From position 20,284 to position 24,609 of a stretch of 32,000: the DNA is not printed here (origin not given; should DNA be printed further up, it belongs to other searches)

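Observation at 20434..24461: The giant protein has an N-terminal Mrr-like nuclease module, a long helical body and no NTPase, making it a candidate uncharacterised conflict or defence protein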

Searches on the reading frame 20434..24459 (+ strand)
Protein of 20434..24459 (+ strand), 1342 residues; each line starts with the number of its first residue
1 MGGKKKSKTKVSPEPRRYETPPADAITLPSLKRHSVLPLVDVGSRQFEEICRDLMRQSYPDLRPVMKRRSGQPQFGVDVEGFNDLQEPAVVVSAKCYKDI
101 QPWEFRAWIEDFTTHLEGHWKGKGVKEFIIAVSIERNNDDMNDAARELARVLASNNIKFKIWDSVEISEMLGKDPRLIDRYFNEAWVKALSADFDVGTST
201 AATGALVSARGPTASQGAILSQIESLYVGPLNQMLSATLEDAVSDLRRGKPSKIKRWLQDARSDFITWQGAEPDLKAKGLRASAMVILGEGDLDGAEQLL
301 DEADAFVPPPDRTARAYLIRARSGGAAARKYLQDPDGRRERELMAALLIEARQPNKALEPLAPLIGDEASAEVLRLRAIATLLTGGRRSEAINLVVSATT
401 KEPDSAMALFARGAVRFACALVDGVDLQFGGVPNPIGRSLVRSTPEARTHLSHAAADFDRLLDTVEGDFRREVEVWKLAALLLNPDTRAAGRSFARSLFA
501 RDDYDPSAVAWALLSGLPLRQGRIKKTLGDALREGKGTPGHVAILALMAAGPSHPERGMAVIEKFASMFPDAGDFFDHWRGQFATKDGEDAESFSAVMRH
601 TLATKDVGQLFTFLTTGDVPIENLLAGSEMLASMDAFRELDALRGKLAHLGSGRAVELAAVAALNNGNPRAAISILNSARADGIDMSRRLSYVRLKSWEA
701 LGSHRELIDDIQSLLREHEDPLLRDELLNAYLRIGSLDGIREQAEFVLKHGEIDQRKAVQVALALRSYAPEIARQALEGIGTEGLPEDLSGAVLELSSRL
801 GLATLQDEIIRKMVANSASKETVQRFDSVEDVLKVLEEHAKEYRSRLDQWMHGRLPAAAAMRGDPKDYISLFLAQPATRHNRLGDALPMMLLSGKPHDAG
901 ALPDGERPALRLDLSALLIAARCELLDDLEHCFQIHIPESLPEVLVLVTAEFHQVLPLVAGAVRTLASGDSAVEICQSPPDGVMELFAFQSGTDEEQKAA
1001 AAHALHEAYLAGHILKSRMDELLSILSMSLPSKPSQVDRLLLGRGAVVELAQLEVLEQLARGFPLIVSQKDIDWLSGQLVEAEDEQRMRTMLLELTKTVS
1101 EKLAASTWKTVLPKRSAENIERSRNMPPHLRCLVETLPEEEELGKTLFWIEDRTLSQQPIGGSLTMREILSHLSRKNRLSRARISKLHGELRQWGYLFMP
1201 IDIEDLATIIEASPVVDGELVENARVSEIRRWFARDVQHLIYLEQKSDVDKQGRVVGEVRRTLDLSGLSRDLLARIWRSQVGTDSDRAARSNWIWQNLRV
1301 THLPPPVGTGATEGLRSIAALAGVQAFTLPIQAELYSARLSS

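Call 84: search_dna_similar(query=window:20434-24459:+, collection=plasmids, mode=protein, max_rows=25)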
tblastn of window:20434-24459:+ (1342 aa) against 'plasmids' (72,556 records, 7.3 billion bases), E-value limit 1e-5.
Records with a match: 12; places in all: 12; records where one place covers at least 80% of the query: 4.
Best place of each record, by identity: <60% 12.
By first word of the organism name: Rhizobium 3; Leptolyngbya 2; Sinorhizobium 1; Pararhizobium 1; Martelella 1; Allocoleopsis 1; Azospirillum 1; Gloeocapsopsis 1; Nostoc 1.
By predicted mobility (MOB-suite, as given by PLSDB): conjugative 7; non-mobilizable 4; mobilizable 1.
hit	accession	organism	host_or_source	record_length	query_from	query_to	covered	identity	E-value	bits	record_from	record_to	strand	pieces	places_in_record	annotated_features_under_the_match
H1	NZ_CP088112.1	Sinorhizobium medicae WSM1115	cell culture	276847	1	1335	99%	56.1%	0e+0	1457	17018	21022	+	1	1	hypothetical protein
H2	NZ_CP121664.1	Rhizobium sp. CB3090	Gliricidia sp.,cell culture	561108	1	1335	99%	56.1%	0e+0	1429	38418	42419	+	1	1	hypothetical protein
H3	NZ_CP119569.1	Pararhizobium qamdonense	cell culture,soil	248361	1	1335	99%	55.9%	0e+0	1450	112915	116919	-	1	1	hypothetical protein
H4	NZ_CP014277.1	Martelella sp. AD-3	petroleum-contaminated soil with high ...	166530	3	1335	99%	43.6%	0e+0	1012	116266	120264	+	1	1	hypothetical protein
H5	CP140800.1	Rhizobium beringeri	Trifolium pratense,whole organism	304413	1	780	58%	29.8%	3e-66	256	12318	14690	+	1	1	hypothetical protein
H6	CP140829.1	Rhizobium beringeri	Trifolium pratense,whole organism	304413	1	780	58%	29.8%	3e-66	256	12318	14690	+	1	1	hypothetical protein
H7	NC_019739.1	Allocoleopsis franciscana PCC 7113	-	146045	39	954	68%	21.9%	3e-26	125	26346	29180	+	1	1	hypothetical protein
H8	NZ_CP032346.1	Azospirillum brasilense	soil sample,Agricultural field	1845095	236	954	54%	26.3%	3e-28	132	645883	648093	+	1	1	record has no annotation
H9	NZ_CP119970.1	Gloeocapsopsis dulcis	Dried cell culture,Desert, underside of ...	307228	27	595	42%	23.9%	1e-22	114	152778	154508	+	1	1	hypothetical protein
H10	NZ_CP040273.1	Nostoc sp. C052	Blasia pusilla,pure culture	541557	47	519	35%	24.7%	2e-21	109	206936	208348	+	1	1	hypothetical protein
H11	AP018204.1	Leptolyngbya boryana NIES-2135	-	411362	209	514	23%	28.3%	1e-11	77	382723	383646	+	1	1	hypothetical protein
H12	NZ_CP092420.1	Leptolyngbya boryana IU 594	-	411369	209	514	23%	28.3%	1e-11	77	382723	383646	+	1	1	caspase family protein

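Call 85: get_annotated_region(hit=H1, flank=9000)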
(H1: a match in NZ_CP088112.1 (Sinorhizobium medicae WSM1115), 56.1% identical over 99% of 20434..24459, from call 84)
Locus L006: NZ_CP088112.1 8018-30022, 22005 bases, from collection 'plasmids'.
description: Sinorhizobium medicae WSM1115 plasmid pWSM1115_3, complete sequence
organism: Sinorhizobium medicae WSM1115 (NCBI taxid 935558)
taxonomy: Bacteria; Pseudomonadota; Alphaproteobacteria; Hyphomicrobiales; Rhizobiaceae; Sinorhizobium; Sinorhizobium medicae; Sinorhizobium medicae WSM1115
host: -; source: cell culture; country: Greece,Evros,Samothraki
typing (MOB-suite, as given by PLSDB): conjugative; replicon rep_cluster_287; relaxase MOBP; mating-pair formation MPF_T
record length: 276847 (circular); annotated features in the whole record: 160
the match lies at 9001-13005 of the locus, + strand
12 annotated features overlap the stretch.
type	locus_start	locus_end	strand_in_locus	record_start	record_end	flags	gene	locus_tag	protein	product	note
CDS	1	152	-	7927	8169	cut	-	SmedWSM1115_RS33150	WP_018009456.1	type II toxin-antitoxin system prevent-host-death family antitoxin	GO:0008219 - cell death [Evidence IEA]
CDS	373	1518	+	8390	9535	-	-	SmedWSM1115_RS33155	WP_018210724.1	RHE_PE00001 family protein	-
CDS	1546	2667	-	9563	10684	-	-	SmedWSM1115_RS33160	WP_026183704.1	DUF3800 domain-containing protein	-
CDS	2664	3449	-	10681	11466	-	-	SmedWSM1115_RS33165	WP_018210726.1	protein phosphatase 2C domain-containing protein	-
CDS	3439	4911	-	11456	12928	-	-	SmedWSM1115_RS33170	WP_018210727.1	hypothetical protein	-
CDS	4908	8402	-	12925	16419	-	-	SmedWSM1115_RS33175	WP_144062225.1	serine/threonine-protein kinase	-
CDS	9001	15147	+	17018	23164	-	-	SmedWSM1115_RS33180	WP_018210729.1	hypothetical protein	-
CDS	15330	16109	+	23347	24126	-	-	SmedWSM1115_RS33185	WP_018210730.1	hypothetical protein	-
CDS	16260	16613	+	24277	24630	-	-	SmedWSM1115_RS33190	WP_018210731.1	hypothetical protein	-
CDS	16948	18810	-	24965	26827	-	-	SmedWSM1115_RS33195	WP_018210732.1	serine protease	GO:0006508 - proteolysis [Evidence IEA]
CDS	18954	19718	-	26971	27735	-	-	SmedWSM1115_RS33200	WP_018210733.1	DUF2726 domain-containing protein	-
CDS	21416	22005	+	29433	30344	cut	-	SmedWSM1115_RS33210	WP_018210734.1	HNH endonuclease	-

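Call 86: get_annotated_region(hit=H2, flank=9000)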
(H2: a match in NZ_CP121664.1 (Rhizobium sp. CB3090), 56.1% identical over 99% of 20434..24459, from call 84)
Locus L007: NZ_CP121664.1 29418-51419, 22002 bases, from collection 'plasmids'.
description: Rhizobium sp. CB3090 plasmid pCB3090_2, complete sequence
organism: Rhizobium sp. CB3090 (NCBI taxid 3039156)
taxonomy: Bacteria; Pseudomonadota; Alphaproteobacteria; Hyphomicrobiales; Rhizobiaceae; Rhizobium; Rhizobium sp. CB3090
host: -; source: Gliricidia sp.,cell culture; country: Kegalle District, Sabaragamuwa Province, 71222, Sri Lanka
typing (MOB-suite, as given by PLSDB): conjugative; relaxase MOBQ; mating-pair formation MPF_T
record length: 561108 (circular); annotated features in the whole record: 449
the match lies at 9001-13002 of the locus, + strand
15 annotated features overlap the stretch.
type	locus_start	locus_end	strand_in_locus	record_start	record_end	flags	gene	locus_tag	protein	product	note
CDS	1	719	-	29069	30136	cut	-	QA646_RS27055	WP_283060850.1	TniQ family protein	-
CDS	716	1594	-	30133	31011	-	-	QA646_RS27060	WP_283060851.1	TniB family NTP-binding protein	-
CDS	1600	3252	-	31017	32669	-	-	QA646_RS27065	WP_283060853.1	transposase family protein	-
CDS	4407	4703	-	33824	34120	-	-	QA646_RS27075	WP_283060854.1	YbfB/YjiJ family MFS transporter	-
CDS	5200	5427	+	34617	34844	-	-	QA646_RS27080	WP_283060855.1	hypothetical protein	-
CDS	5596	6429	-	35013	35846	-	-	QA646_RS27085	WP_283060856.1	hypothetical protein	-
CDS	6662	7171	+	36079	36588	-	-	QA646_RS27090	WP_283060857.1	hypothetical protein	-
CDS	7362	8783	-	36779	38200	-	-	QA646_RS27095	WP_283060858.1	hypothetical protein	-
CDS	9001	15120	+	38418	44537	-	-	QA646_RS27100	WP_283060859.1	hypothetical protein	-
CDS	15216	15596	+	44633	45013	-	-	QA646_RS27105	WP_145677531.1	transposase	GO:0006313 - DNA transposition [Evidence IEA]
CDS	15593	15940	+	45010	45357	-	tnpB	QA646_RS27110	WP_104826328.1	IS66 family insertion sequence element accessory protein TnpB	-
CDS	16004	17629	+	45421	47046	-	-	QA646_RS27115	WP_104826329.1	IS66 family transposase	-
CDS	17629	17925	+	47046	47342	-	-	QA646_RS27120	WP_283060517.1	hypothetical protein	-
CDS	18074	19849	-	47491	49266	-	-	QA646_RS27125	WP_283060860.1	phospholipase D-like domain-containing protein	-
CDS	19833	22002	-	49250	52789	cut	-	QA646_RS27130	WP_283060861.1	AAA domain-containing protein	-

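Call 87: get_annotated_region(hit=H3, flank=9000)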
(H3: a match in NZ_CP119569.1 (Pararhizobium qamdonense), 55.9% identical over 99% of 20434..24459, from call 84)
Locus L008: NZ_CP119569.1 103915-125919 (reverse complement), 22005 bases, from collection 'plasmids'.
description: Pararhizobium qamdonense strain T808 plasmid p4, complete sequence
organism: Pararhizobium qamdonense (NCBI taxid 3031126)
taxonomy: Bacteria; Pseudomonadota; Alphaproteobacteria; Hyphomicrobiales; Rhizobiaceae; Pararhizobium; Pararhizobium qamdonense
host: -; source: cell culture,soil; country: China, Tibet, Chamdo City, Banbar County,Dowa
typing (MOB-suite, as given by PLSDB): conjugative; relaxase MOBQ; mating-pair formation MPF_T
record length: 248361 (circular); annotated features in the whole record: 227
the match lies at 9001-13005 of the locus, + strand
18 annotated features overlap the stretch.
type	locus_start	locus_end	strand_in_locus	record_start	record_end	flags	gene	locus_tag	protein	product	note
CDS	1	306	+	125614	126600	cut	repB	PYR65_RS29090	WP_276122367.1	plasmid partitioning protein RepB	-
CDS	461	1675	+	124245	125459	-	repC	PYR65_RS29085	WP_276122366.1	plasmid replication protein RepC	-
CDS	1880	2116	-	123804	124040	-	-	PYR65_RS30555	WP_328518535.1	hypothetical protein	-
CDS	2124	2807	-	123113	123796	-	-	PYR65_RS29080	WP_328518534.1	LLM class flavin-dependent oxidoreductase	-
CDS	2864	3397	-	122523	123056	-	-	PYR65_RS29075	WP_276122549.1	DUF4142 domain-containing protein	-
CDS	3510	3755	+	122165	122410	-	-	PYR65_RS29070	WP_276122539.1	hypothetical protein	-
CDS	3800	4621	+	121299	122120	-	nadE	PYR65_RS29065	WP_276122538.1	ammonia-dependent NAD(+) synthetase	GO:0009435 - NAD biosynthetic process [Evidence IEA]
CDS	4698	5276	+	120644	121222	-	-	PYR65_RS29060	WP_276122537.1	cysteine hydrolase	-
CDS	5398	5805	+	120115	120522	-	-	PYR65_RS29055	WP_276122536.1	VOC family protein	-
CDS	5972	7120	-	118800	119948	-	-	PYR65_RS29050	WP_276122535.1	site-specific integrase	GO:0015074 - DNA integration [Evidence IEA]; GO:0006310 - DNA recombination [Evidence IEA]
CDS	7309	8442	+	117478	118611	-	-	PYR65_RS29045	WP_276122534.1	RHE_PE00001 family protein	-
CDS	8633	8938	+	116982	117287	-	-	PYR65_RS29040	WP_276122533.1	SMC-Scp complex subunit ScpB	GO:0051304 - chromosome separation [Evidence IEA]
CDS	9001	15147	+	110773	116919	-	-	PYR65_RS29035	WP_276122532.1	hypothetical protein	-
CDS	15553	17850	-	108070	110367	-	-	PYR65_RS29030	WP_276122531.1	hypothetical protein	-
CDS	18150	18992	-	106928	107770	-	-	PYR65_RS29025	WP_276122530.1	hypothetical protein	-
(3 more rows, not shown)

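Call 93: get_annotated_region(hit=H5, flank=6000)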
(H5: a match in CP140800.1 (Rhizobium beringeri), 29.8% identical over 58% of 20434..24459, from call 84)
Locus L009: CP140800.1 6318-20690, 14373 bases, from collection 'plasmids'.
description: Rhizobium beringeri strain TP66 plasmid pRlX4, complete sequence
organism: Rhizobium beringeri (NCBI taxid 3019934)
taxonomy: Bacteria; Pseudomonadota; Alphaproteobacteria; Hyphomicrobiales; Rhizobiaceae; Rhizobium; Rhizobium beringeri
host: -; source: Trifolium pratense,whole organism; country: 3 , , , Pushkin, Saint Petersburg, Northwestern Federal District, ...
typing (MOB-suite, as given by PLSDB): conjugative; relaxase MOBQ; mating-pair formation MPF_T
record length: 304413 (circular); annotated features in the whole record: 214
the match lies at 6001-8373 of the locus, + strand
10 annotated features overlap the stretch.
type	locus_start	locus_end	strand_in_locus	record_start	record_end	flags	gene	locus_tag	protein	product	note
CDS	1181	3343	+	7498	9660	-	-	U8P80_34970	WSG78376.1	phage infection protein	-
CDS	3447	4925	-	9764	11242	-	-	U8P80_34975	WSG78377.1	hypothetical protein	-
CDS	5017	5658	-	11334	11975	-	-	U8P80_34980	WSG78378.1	hypothetical protein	-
CDS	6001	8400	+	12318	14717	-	-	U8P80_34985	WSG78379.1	hypothetical protein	-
CDS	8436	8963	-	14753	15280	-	-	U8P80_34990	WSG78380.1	hypothetical protein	-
CDS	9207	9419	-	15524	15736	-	-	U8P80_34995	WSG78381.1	hypothetical protein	-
CDS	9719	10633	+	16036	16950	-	-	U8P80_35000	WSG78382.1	hypothetical protein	-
CDS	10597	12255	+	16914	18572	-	-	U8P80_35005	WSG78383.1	hypothetical protein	-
CDS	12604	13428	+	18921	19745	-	-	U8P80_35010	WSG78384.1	hypothetical protein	-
CDS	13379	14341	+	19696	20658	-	-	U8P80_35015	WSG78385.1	DUF4365 domain-containing protein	-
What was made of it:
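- Tried and rejected: The plasmid hit H5 turned out to be a 799-aa REase+TPR-only protein, not a short-form member (call 93).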
